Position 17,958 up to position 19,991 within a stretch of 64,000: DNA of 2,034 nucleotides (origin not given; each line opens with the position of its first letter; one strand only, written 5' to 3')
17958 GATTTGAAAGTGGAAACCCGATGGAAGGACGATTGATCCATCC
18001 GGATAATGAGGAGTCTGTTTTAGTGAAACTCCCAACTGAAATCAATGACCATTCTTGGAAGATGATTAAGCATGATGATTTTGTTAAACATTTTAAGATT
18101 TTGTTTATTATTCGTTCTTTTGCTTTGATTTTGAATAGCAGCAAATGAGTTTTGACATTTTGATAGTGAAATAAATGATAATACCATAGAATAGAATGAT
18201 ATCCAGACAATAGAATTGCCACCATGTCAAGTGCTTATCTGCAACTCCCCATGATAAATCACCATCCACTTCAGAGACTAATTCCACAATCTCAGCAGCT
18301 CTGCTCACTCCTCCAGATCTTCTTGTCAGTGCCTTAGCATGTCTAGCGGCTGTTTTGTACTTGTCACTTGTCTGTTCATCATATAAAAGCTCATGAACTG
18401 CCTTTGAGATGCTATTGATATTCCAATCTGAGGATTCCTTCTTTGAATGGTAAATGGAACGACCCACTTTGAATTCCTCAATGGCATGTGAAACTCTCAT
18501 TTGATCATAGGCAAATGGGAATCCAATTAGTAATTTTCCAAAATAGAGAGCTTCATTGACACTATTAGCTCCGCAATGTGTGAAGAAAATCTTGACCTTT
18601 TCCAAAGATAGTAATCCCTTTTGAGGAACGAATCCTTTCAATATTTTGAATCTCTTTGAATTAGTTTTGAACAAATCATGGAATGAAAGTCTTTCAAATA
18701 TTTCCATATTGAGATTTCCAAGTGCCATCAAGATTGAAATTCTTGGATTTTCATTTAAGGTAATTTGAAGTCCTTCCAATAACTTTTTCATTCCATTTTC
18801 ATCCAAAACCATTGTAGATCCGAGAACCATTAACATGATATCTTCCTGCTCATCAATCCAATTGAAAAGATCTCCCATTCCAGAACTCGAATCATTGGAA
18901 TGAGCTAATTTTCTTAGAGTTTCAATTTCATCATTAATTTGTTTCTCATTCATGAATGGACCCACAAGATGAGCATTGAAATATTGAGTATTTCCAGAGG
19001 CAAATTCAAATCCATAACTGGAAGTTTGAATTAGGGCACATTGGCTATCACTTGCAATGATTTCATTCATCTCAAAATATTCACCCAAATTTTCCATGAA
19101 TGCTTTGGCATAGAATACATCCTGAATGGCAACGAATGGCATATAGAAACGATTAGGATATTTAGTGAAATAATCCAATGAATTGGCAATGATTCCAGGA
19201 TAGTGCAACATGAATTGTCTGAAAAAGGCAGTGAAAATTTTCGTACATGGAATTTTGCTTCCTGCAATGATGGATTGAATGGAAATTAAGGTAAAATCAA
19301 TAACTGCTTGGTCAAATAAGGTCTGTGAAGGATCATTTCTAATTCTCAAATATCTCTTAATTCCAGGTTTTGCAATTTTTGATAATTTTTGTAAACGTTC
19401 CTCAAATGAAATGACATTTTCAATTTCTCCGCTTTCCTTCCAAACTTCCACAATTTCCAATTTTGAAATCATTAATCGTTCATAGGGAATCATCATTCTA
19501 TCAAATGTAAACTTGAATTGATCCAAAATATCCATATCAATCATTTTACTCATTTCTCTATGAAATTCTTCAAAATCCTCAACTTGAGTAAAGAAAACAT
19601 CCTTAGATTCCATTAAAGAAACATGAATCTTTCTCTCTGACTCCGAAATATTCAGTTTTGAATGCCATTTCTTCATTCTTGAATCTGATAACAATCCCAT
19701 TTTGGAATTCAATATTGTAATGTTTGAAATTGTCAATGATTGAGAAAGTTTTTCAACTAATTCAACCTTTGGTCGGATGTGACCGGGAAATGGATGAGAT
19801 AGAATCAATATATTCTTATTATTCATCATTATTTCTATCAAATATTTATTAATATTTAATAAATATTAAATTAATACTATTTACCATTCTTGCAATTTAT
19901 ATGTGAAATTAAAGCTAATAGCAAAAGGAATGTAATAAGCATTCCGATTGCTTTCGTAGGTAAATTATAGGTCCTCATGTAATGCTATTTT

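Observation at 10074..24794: Three paralogous Zn2Cys6 regulator genes with identical 3-exon architecture interleaved with tailoring-type enzyme genes: candidate co-regulated metabolic module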

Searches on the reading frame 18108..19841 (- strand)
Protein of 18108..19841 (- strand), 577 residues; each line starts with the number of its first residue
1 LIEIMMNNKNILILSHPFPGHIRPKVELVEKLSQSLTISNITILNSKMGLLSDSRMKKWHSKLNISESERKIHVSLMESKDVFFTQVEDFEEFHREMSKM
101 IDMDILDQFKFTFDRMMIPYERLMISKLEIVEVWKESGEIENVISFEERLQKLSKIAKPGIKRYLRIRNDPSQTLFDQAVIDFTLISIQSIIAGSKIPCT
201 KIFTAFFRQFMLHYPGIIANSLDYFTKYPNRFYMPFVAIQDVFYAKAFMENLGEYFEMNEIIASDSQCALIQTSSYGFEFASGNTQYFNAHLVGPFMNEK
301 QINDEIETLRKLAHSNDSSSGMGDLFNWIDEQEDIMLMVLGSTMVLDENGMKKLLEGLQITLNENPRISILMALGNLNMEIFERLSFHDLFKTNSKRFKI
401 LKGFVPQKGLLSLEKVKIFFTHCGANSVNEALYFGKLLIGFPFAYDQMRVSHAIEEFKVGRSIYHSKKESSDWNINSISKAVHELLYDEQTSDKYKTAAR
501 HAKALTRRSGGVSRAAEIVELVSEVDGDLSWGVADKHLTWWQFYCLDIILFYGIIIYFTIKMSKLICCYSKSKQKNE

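Call 10: search_protein_families(library=pfam, max_evalue=0.01, proteins=[window:18108-19841:-])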
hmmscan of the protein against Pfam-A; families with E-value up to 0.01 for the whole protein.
window:18108-19841:- (577 aa): 2 families
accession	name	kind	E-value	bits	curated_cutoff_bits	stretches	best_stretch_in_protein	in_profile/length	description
PF00201.24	UDPGT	-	2.9e-12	46.6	19.5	1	400-569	325-487/499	UDP-glucoronosyl and UDP-glucosyl transferase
PF04101.22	Glyco_tran_28_C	-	2.7e-05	24.7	22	1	414-499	70-160/166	Glycosyltransferase family 28 C-terminal domain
